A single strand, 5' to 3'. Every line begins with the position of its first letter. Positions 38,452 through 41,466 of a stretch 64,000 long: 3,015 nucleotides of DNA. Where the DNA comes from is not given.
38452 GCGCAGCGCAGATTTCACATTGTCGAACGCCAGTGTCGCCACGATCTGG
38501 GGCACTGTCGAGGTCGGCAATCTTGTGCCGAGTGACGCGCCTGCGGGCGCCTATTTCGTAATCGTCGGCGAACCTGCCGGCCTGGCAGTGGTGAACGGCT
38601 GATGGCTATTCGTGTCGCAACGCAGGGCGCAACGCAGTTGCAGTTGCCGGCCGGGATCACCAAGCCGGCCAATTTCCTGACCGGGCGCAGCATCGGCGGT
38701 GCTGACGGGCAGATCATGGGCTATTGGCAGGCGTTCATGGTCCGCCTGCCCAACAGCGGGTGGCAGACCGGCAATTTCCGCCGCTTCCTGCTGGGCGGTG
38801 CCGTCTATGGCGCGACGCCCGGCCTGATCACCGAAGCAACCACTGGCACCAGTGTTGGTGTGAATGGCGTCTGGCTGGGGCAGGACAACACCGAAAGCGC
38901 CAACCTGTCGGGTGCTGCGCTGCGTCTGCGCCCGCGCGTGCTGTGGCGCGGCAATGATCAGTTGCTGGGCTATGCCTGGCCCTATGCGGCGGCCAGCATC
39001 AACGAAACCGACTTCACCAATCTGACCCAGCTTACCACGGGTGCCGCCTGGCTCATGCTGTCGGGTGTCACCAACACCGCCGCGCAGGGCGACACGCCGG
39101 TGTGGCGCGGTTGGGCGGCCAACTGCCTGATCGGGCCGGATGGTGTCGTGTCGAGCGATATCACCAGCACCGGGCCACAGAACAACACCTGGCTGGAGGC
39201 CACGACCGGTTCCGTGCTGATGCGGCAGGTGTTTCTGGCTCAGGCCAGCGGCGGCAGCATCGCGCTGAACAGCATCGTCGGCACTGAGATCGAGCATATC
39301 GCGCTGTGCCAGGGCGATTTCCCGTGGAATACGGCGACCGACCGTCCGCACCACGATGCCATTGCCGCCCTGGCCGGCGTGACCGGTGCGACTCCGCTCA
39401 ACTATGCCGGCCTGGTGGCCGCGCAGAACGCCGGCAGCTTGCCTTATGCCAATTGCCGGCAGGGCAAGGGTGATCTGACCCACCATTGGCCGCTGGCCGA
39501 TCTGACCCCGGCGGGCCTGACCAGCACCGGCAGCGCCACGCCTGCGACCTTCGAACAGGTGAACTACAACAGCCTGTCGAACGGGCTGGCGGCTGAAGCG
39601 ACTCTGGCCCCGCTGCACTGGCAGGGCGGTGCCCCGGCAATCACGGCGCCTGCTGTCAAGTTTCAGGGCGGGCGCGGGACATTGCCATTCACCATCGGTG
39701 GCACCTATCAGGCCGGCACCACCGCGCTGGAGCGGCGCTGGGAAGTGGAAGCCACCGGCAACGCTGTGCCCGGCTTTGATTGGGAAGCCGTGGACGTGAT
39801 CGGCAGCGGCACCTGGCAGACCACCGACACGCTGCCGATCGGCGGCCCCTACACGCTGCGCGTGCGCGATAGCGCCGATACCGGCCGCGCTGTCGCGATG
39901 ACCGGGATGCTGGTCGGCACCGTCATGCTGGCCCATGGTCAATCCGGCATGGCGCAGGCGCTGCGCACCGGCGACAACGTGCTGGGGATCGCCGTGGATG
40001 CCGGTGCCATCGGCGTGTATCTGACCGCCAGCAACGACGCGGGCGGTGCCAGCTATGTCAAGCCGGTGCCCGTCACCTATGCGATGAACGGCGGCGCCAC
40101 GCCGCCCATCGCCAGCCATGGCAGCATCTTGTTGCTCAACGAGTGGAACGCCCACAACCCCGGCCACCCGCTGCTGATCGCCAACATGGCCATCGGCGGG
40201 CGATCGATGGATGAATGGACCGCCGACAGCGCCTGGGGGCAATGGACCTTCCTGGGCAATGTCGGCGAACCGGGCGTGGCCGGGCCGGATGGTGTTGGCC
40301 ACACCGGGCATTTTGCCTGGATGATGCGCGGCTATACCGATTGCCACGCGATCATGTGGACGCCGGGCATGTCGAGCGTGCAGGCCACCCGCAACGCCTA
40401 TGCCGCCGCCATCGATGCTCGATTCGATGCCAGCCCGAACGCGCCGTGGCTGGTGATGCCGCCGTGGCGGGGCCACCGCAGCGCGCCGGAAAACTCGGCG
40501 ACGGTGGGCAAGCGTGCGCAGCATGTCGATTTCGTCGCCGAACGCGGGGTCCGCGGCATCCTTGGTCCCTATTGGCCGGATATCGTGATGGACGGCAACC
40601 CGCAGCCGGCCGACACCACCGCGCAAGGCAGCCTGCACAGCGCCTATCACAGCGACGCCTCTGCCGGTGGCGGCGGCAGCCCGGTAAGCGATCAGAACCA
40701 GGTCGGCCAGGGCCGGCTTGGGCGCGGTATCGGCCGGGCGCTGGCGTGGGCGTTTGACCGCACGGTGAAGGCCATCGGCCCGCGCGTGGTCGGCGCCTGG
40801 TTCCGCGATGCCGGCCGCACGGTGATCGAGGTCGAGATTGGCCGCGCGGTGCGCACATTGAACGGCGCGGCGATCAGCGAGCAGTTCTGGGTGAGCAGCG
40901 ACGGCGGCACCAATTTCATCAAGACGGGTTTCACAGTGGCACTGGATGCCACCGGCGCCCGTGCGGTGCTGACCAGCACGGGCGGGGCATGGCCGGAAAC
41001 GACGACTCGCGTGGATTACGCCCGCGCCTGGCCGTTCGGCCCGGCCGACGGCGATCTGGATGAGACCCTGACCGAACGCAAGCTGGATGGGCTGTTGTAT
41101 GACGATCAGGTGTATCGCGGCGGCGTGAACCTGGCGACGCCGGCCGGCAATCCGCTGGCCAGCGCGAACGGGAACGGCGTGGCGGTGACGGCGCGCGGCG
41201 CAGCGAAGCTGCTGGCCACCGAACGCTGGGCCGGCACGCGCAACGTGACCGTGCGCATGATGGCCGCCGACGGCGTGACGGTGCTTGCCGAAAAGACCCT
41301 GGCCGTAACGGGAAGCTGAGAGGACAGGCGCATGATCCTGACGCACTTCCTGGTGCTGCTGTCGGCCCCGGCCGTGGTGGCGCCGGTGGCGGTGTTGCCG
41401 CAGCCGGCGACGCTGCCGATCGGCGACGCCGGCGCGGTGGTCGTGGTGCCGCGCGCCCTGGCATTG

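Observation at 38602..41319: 905-aa GTA-embedded protein with LamG-like N-terminus and sialate-O-acetylesterase-like (SGNH/SASA) core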

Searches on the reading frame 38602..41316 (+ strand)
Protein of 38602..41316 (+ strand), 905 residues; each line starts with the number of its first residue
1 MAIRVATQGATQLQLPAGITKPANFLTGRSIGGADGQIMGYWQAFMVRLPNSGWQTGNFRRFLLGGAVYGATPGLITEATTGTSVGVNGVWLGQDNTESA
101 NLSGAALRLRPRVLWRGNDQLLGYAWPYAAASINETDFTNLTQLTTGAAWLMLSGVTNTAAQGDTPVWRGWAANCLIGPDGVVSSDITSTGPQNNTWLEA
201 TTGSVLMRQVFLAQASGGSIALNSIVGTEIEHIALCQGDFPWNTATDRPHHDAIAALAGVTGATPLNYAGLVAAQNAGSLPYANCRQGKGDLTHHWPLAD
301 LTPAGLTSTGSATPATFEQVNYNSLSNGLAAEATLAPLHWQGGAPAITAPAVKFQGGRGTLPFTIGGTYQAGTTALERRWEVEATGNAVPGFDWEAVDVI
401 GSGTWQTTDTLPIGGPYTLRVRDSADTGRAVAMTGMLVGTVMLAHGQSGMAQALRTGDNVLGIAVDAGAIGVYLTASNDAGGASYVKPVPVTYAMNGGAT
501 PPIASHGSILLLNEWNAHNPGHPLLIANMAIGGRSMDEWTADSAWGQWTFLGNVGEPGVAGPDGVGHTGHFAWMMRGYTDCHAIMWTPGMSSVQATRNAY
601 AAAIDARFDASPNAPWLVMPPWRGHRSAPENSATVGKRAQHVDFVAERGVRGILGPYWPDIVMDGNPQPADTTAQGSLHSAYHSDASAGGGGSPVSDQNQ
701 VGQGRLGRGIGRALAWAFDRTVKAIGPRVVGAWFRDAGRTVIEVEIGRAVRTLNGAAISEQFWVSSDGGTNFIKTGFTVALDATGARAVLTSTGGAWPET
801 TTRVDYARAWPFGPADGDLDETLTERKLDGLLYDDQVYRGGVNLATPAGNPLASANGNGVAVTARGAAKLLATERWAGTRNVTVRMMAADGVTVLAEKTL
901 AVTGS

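Call 3: search_protein_families(library=pfam, proteins=[window:38602-41316:+], max_evalue=1)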
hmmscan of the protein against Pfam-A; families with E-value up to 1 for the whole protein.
window:38602-41316:+ (905 aa): 0 families

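Call 4: search_protein_families(library=phrogs, proteins=[window:38602-41316:+], max_evalue=0.1)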
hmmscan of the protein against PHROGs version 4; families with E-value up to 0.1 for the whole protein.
window:38602-41316:+ (905 aa): 0 families

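Call 7: search_solved_structures(query=window:38602-41316:+, max_evalue=10, show_alignments=3)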
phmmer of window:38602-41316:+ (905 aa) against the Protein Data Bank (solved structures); distinct sequences matched with E-value up to 10: 0.

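Call 8: search_protein_families(library=ncbifam, proteins=[window:38602-41316:+], max_evalue=1)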
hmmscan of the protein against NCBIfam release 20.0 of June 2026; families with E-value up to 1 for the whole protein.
window:38602-41316:+ (905 aa): 0 families

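Call 9: find_homologous_proteins(query=window:38602-41316:+, max_evalue=0.001)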
Query window:38602-41316:+ (905 aa): 38 proteins with E <= 0.001 among 8000 candidates.
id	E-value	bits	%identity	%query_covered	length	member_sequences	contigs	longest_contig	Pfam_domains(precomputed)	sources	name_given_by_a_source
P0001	0.0e+0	2048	100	100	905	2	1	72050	-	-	-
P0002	0.0e+0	1342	69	100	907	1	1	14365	-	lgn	-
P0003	0.0e+0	1283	67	100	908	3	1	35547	-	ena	-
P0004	0.0e+0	1109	60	100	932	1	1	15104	-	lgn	-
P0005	0.0e+0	1066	59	100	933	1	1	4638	-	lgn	-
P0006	0.0e+0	1059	58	100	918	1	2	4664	-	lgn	-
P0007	0.0e+0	1052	58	100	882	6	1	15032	-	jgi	-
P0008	1.2e-277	942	55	100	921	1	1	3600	-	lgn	-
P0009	3.3e-258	877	52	100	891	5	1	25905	-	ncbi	-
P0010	4.6e-249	847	51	100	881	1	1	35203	-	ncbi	-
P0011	6.2e-249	847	52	100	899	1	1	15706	-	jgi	jgi:hypothetical protein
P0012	5.0e-241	821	50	100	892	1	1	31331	-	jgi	jgi:hypothetical protein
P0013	8.8e-237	807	50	100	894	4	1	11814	-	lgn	-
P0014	6.3e-235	800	50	100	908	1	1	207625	-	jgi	jgi:hypothetical protein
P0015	6.2e-234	797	49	100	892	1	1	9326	-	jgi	-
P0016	8.8e-227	773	48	100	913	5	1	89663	-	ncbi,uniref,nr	ncbi:hypothetical protein CHU93_10420 [Sandarakinorhabdus cyanobacteriorum]|uniref:Uncharacterized p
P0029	7.1e-197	674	45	97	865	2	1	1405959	-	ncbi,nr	ncbi:MAG: hypothetical protein B7Y35_09045 [Sphingomonadales bacterium 28-64-96]|nr:MAG: hypothetica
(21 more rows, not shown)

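Call 13: search_solved_structures(query=A1, max_evalue=10, show_alignments=5)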
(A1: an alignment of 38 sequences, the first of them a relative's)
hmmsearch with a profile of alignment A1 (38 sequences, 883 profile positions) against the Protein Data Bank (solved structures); distinct sequences matched with E-value up to 10: 2.
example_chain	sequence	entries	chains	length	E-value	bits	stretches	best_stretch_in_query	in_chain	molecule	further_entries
8f9o_A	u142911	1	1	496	0.45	11.8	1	374-442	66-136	Sialic acid acetylesterase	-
2h1j_A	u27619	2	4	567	2.9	9.1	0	142-183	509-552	Oligoendopeptidase F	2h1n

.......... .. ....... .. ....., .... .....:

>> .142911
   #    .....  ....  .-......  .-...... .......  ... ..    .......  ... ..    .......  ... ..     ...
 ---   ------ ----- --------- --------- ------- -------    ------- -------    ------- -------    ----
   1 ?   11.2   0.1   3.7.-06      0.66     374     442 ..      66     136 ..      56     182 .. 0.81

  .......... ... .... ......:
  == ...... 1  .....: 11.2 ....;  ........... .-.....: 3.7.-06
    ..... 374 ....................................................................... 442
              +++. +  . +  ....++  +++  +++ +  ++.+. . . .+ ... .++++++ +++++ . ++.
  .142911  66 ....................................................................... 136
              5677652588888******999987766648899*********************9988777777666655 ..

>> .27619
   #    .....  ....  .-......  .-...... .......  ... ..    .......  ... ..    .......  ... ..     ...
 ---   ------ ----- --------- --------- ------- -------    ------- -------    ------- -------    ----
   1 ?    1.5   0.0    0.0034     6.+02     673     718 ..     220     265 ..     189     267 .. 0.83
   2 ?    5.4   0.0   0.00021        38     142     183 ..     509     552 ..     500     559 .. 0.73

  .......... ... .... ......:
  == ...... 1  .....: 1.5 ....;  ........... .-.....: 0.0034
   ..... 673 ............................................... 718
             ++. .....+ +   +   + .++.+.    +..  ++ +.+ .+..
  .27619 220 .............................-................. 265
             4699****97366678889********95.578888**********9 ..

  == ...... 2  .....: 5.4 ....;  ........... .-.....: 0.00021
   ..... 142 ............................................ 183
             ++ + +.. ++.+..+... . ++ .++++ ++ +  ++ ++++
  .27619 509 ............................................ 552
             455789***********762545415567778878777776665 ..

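Call 14: search_protein_families(library=pfam, alignment_id=A1, max_evalue=1)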
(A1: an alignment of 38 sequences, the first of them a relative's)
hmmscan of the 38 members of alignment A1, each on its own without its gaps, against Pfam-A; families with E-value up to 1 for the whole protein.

A. member 1, P0001 (905 aa): 0 families

B. families by the number of members that match (of 38 scanned): 8 families
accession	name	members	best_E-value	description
PF03629.24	SASA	3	0.03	Carbohydrate esterase, sialic acid-specific acetylesterase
PF02012.26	BNR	3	0.13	BNR/Asp-box repeat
PF12759.13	HTH_Tnp_IS1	2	0.051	InsA C-terminal domain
PF05345.18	He_PIG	1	3.7e-13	Putative Ig domain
PF11941.14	DUF3459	1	0.03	Domain of unknown function (DUF3459)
PF14600.11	CBM_5_12_2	1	0.058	Cellulose-binding domain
PF12992.12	DUF3876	1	0.11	Domain of unknown function, B. Theta Gene description (DUF3876)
PF11578.13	DUF3237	1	0.11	Protein of unknown function (DUF3237)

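Call 15: find_encoding_contigs(protein=P0016, flank=10000, max_places=2)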
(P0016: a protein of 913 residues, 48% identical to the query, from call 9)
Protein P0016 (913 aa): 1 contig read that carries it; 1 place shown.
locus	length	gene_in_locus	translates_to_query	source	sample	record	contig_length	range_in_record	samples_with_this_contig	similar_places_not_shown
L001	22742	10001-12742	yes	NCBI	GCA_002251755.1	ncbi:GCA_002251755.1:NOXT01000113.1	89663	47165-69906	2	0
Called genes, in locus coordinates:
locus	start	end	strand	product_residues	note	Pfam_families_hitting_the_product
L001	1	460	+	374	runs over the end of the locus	PF02515:CoA_transf_3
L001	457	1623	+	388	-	PF01966:HD, PF13286:HD_assoc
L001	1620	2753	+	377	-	PF00144:Beta-lactamase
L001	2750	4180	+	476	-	PF00144:Beta-lactamase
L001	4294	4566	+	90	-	-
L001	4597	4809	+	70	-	-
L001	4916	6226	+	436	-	PF03237:Terminase_6N, PF17289:Terminase_6C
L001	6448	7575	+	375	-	PF04860:Phage_portal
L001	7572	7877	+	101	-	PF19622:DUF6127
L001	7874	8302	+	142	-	PF04586:Peptidase_S78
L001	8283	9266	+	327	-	PF05065:Phage_capsid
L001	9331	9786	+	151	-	-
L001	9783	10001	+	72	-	-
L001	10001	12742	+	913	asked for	-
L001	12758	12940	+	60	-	-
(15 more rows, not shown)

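Call 16: find_encoding_contigs(protein=P0029, flank=10000, max_places=2)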
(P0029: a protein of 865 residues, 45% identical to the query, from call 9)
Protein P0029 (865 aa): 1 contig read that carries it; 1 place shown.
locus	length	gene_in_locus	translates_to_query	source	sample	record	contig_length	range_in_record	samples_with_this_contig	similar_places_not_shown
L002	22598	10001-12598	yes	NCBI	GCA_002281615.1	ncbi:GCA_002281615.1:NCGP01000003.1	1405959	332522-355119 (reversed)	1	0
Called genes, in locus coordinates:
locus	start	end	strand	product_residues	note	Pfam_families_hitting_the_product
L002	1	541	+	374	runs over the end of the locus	PF02515:CoA_transf_3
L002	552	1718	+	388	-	PF01966:HD, PF13286:HD_assoc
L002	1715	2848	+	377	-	PF00144:Beta-lactamase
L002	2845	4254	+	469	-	PF00144:Beta-lactamase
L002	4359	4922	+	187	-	-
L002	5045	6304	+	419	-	PF03237:Terminase_6N, PF17289:Terminase_6C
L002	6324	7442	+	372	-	PF04860:Phage_portal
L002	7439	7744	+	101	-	PF19622:DUF6127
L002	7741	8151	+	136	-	PF04586:Peptidase_S78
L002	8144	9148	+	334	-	PF05065:Phage_capsid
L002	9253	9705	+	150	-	-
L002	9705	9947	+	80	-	-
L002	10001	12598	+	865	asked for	-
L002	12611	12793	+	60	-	-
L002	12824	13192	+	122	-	-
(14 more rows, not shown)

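Call 26: predict_structure(alignment_id=A1)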
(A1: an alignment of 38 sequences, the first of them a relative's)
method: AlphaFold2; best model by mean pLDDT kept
length: 905 residues; sequences in the alignment: 38
mean_pLDDT: 81.3   pTM: 0.63
mean pLDDT of the five models: 81.3, 79.6, 78.6, 78.0, 77.2
residues with pLDDT >= 90: 337; 70-90: 381; 50-70: 142; < 50: 45
segments of 3 or more residues with pLDDT < 50: 97-105, 130-134, 216-218, 668-673, 688-691, 837-847
pLDDT, mean of each block of 10 residues (from residue 1): 90 89 88 85 94 62 79 54 71 58 53 75 62 58 89 94 88 91 87 79 85 65 84 96 92 94 84 83 87 92 88 88 81 86 78 92 89 84 89 92 89 94 82 91 90 82 90 80 73 87 87 95 95 87 88 86 88 95 89 95 96 91 59 75 91 76 54 58 59 64 84 91 76 90 87 77 89 91 88 92 83 56 59 59 50 69 80 68 81 86 76
secondary structure, 60 per line:
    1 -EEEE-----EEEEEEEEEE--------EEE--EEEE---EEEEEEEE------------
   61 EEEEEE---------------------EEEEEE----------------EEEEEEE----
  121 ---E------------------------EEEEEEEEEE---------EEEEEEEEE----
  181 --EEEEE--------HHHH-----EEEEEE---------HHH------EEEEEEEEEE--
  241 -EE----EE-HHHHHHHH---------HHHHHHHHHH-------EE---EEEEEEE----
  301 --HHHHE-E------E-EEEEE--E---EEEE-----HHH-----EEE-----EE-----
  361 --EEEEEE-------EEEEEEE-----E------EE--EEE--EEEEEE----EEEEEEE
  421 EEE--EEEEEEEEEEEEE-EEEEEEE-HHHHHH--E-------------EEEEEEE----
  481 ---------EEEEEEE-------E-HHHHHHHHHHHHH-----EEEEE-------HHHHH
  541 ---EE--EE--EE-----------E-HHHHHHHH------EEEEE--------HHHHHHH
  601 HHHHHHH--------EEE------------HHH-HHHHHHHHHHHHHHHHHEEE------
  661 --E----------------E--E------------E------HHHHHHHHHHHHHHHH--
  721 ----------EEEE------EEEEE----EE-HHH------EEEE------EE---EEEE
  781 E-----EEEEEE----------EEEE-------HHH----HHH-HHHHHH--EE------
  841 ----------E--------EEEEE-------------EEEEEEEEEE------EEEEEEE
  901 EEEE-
elements in order (helices of 4 or more, strands of 3 or more residues): E2-5 E11-20 E29-31 E34-37 E41-48 E61-66 E88-93 E110-116 E149-158 E168-176 E183-187 H196-199 E205-210 E229-238 H251-258 H268-277 E290-296 H303-306 E318-322 E329-332 E346-348 E363-368 E376-382 E399-401 E404-409 E414-423 E426-438 E440-446 H448-453 E470-476 E490-496 H506-518 E524-528 H536-540 H567-574 E581-585 H594-607 E616-618 H635-651 E652-654 H703-718 E731-734 E741-745 E762-765 E777-781 E787-792 E803-806 H825-830 E860-864 E878-887 E894-904

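Call 28: fold_search(model_id=the predicted structure, library=pdb)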
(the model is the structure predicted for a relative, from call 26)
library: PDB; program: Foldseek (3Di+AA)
matches with E <= 10: 973; with E <= 0.001: 21
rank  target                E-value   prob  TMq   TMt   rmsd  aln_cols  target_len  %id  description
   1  7kmm_A                4.7e-16  1.00  0.34  0.64   6.7       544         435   16  Crystal structure of XAC1771, a novel carbohydrate acetylesterase from Xanthomonas citri (released 2021-05-26)
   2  7kmm_B                1.0e-15  1.00  0.33  0.61   6.3       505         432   16  Crystal structure of XAC1771, a novel carbohydrate acetylesterase from Xanthomonas citri (released 2021-05-26)
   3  8f9r_A                1.2e-12  1.00  0.32  0.54   8.0       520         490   12  Rabbit sialic acid esterase (SIAE) (released 2024-05-29)
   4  9h4u_A                1.4e-10  1.00  0.33  0.45  10.5       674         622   11  Deacetylase FI8 utilizes unconventional variant of a catalytic triad: the diluted triad (released 2025-08-27)
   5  9ega_A                2.7e-10  1.00  0.32  0.44  10.3       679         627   11  Crystal Structure of a CE20 carbohydrate acetylesterase from Pedobacter psychrotolerans (PpCE20_II), with ancillary do (released 2025-08-13)
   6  9ega_B                4.9e-10  1.00  0.31  0.43  10.5       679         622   11  Crystal Structure of a CE20 carbohydrate acetylesterase from Pedobacter psychrotolerans (PpCE20_II), with ancillary do (released 2025-08-13)
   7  9yf5_LA               1.3e-05  0.98  0.16  0.13  19.8       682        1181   11  N4 Empty Particle C6 Tail (released 2025-12-24)
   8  8pmu                  1.6e-04  0.75  0.11  0.22  17.0       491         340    5  Crystal structure of the HC7 apo form (released 2024-03-06)
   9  6kcw                  1.8e-04  1.00  0.12  0.36  14.2       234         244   12  Structure of alginate lyase Aly36B (released 2020-06-24)
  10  5lgw_A                2.8e-04  0.57  0.13  0.15  23.1       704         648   11  GlgE isoform 1 from Streptomyces coelicolor D394A mutant co-crystallised with maltodextrin (released 2016-08-17)
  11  6kcv_A                2.9e-04  1.00  0.13  0.37  14.0       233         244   12  Structure of alginate lyase Aly36B mutant K143A/Y185A in complex with alginate tetrasaccharide (released 2020-06-24)
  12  4m00_A                2.9e-04  0.75  0.12  0.19  22.8       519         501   12  Crystal structure of the ligand binding region of staphylococcal adhesion SraP (released 2014-06-18)
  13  8pn5_B                3.3e-04  0.38  0.09  0.17  18.4       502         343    5  Crystal structure of the HC7-Glu200Ala mutant complexed to a triglycopeptide (released 2024-03-06)
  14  5vt4_A                3.4e-04  0.57  0.13  0.16  23.2       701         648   10  Sco GlgEI-V279S in complex with a pyrolidene-based methyl-phosphonate compound (released 2017-06-07)
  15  6kzk_A                4.5e-04  0.99  0.12  0.37  13.9       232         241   11  Structure of alginate lyase Aly36B mutant K143A/M171A in complex with alginate trisaccharide (released 2020-09-23)
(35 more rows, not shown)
